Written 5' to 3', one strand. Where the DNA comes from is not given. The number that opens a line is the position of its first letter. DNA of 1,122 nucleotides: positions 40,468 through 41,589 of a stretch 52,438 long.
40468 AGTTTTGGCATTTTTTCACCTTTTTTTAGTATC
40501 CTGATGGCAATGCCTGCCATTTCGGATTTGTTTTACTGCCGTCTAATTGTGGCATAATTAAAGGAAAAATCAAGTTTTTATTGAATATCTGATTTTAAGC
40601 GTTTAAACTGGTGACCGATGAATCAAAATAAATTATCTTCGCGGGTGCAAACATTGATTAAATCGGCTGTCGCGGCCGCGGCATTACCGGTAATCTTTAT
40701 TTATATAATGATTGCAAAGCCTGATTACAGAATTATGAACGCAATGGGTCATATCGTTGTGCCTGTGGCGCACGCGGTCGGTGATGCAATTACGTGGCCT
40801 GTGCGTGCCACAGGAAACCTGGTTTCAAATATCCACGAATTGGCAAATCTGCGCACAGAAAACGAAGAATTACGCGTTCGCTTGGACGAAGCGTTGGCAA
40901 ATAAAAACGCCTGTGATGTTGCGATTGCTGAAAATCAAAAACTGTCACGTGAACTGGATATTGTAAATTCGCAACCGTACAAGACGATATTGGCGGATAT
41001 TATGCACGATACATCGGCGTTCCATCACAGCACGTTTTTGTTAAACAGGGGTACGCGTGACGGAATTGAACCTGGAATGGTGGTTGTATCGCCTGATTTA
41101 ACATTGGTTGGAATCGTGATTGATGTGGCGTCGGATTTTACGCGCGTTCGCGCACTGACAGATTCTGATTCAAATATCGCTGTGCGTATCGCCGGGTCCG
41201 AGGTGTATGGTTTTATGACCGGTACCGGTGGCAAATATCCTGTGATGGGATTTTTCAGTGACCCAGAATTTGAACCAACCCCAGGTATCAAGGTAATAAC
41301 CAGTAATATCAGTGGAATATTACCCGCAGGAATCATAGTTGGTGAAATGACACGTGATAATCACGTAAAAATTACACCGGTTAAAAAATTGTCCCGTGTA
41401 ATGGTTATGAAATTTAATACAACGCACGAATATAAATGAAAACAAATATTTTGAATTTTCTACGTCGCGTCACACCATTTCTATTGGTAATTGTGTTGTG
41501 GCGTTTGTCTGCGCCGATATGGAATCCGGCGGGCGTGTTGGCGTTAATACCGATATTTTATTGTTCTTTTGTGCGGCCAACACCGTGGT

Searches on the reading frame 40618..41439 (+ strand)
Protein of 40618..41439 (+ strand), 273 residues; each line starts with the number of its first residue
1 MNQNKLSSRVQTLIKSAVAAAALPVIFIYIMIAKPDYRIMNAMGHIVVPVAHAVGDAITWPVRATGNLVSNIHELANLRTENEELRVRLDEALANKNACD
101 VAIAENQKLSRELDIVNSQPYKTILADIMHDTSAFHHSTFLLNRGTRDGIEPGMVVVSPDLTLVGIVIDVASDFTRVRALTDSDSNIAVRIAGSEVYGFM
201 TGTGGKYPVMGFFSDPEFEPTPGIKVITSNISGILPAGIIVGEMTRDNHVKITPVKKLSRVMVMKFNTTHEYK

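Call 64: search_protein_families(library=pfam, max_evalue=0.00001, proteins=[window:40618-41439:+])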
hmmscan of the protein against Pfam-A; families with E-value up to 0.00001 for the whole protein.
window:40618-41439:+ (273 aa): 1 family
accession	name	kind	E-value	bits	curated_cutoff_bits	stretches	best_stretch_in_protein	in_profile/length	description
PF04085.20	MreC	-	8.4e-25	87.7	28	1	132-264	5-135/147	Rod shape-determining protein MreC, barrel core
